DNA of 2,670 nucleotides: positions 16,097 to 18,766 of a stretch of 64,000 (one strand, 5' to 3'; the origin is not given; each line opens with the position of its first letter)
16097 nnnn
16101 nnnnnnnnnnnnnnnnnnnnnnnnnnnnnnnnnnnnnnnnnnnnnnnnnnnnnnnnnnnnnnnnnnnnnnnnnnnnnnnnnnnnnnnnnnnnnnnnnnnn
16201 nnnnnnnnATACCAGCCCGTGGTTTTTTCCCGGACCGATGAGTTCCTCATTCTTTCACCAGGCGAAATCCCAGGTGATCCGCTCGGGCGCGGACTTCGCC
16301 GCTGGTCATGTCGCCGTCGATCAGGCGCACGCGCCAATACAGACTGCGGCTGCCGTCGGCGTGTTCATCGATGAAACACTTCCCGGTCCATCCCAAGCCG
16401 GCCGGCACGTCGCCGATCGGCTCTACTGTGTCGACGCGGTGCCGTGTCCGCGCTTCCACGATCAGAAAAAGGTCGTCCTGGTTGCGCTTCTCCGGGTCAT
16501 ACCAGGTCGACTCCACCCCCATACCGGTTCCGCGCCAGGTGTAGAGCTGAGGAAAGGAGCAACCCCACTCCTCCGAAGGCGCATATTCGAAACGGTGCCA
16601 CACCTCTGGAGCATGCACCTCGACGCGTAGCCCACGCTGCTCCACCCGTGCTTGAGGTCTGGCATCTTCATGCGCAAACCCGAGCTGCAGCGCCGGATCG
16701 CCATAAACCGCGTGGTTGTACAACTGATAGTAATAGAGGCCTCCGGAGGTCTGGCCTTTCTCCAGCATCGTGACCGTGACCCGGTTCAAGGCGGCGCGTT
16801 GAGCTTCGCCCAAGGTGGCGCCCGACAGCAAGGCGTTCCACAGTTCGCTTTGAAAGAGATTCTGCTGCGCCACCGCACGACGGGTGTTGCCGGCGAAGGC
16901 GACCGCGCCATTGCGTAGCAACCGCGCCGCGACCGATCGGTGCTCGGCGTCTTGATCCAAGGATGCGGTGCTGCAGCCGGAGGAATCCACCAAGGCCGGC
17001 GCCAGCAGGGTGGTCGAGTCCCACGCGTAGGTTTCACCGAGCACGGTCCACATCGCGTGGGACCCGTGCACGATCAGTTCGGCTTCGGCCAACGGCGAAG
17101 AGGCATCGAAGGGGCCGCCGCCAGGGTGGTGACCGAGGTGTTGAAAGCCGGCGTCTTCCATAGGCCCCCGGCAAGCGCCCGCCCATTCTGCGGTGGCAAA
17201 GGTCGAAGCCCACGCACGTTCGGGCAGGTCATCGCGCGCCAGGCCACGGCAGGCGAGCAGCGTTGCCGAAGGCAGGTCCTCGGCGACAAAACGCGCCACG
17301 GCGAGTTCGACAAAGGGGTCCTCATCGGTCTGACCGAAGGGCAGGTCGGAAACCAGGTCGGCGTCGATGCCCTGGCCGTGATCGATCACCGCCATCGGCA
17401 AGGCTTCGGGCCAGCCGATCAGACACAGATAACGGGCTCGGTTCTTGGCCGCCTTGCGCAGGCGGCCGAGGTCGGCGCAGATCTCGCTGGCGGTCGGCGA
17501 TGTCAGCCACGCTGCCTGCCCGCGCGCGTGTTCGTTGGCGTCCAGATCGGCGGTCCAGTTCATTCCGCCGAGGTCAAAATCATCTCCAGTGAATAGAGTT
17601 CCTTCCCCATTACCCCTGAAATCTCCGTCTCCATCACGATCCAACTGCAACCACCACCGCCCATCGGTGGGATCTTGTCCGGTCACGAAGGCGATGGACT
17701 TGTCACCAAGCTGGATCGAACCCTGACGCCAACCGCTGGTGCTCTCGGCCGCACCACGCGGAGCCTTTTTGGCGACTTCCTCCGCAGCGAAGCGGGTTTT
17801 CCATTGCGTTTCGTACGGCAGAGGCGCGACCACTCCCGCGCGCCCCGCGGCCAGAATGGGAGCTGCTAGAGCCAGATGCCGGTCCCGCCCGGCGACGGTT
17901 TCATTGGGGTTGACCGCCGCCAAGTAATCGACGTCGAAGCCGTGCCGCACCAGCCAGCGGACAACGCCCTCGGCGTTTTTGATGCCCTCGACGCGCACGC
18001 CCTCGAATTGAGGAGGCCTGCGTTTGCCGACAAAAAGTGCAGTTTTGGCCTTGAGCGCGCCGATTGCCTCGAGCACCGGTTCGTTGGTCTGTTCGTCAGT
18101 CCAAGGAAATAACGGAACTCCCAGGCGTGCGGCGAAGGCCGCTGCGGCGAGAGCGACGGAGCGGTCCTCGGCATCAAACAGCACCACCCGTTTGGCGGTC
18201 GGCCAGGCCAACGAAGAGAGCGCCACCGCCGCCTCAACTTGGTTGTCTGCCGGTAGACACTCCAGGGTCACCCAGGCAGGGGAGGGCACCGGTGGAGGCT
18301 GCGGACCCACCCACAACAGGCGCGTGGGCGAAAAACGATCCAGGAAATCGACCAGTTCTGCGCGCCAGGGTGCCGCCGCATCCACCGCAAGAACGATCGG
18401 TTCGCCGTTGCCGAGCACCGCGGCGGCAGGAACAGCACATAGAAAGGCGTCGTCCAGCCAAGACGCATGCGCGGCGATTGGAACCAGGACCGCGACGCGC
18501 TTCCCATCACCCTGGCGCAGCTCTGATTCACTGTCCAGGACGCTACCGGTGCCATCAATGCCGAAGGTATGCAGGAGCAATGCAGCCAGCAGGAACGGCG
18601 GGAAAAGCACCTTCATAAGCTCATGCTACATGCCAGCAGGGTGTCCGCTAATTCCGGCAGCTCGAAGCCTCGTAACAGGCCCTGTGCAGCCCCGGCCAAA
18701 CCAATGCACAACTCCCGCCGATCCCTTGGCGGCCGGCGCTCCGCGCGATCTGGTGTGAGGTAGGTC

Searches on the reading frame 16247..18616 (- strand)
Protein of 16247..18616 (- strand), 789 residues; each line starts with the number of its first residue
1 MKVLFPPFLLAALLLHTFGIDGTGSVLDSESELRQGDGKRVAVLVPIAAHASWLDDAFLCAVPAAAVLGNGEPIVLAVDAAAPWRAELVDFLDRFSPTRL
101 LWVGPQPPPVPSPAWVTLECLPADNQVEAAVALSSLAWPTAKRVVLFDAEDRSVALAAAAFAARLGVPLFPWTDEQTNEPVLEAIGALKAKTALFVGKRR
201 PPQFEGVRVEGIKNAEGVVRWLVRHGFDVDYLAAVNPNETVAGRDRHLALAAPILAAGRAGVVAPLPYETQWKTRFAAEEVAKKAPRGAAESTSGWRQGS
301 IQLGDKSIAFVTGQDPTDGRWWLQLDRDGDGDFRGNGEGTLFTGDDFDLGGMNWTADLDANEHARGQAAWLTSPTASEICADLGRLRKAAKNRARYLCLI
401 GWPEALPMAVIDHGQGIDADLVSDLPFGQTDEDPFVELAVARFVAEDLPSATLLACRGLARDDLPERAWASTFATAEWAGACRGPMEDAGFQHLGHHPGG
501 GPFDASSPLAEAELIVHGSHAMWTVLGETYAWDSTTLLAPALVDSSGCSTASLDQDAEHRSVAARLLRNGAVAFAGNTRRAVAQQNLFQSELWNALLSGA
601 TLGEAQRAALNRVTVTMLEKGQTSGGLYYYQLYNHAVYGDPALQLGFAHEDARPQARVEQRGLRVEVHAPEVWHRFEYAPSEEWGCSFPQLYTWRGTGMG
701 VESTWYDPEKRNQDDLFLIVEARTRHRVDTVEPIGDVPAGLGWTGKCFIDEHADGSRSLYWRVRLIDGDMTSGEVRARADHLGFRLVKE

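Call 25: search_protein_families(library=pfam, proteins=[window:16247-18616:-], max_evalue=0.001)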
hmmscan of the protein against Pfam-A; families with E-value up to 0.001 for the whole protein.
window:16247-18616:- (789 aa): 1 family
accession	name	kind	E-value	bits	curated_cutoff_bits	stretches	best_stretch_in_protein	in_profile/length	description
PF01364.23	Peptidase_C25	-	1e-11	45.2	23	1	541-645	264-374/374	Peptidase family C25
